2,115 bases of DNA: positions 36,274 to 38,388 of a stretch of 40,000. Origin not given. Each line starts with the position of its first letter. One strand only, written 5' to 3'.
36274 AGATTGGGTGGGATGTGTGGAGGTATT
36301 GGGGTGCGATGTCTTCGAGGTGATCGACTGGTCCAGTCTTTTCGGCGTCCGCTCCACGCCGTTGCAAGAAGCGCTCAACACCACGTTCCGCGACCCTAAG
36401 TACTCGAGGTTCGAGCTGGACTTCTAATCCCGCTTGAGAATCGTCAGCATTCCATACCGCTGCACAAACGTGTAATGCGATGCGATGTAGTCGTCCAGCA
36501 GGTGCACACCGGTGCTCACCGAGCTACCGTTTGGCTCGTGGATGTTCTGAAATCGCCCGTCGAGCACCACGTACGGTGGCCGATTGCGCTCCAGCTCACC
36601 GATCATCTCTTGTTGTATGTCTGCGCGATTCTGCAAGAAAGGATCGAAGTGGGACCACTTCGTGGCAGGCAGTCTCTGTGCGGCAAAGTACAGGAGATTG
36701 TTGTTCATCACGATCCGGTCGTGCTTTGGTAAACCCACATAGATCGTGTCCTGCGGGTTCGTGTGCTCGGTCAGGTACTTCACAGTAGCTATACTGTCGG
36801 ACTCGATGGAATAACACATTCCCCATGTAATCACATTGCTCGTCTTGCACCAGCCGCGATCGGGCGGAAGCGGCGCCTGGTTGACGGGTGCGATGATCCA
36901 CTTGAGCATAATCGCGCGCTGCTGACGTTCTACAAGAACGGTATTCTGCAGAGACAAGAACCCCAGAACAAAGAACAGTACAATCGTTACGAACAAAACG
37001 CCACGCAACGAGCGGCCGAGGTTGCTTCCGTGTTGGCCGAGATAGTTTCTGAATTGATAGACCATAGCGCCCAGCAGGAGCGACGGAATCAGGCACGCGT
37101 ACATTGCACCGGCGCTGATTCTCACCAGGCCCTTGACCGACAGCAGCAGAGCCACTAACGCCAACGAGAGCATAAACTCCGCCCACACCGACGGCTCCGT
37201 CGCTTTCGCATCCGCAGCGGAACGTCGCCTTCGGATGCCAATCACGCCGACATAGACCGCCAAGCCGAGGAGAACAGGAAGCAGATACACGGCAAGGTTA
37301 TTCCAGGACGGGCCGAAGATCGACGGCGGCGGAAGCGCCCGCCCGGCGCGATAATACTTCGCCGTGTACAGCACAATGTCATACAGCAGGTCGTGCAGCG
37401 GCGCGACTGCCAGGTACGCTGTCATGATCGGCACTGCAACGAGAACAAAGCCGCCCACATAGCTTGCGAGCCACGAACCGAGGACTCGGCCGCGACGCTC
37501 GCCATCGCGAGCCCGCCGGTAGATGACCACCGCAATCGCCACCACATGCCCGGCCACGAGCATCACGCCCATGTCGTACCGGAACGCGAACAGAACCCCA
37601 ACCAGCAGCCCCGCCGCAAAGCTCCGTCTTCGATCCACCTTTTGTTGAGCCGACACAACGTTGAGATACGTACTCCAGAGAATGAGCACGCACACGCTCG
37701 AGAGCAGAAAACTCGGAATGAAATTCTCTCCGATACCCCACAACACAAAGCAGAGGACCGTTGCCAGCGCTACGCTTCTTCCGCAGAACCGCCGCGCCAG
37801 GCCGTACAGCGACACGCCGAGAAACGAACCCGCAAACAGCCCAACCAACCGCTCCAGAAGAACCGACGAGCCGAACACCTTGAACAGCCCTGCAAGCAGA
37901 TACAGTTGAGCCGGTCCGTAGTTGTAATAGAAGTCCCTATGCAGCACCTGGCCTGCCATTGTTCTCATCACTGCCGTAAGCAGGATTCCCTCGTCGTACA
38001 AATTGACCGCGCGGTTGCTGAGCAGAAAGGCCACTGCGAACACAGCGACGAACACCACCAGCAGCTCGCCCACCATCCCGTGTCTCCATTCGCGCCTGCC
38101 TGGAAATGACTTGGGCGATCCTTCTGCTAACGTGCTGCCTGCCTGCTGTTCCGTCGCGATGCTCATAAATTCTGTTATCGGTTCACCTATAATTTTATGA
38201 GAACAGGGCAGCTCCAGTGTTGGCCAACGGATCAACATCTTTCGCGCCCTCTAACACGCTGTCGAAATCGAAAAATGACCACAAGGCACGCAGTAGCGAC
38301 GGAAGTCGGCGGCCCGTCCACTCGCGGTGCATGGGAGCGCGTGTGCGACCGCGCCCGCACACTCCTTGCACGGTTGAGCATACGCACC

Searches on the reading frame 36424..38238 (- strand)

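Call 52: search_protein_families(library=pfam, proteins=[window:36424-38238:-], max_evalue=0.001)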
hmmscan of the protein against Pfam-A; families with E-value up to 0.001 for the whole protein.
window:36424-38238:- (604 aa): 1 family
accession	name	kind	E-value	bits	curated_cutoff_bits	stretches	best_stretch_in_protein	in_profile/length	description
PF13231.12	PMT_2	-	2.6e-08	34.7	26.1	1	109-242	4-136/160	Dolichyl-phosphate-mannose-protein mannosyltransferase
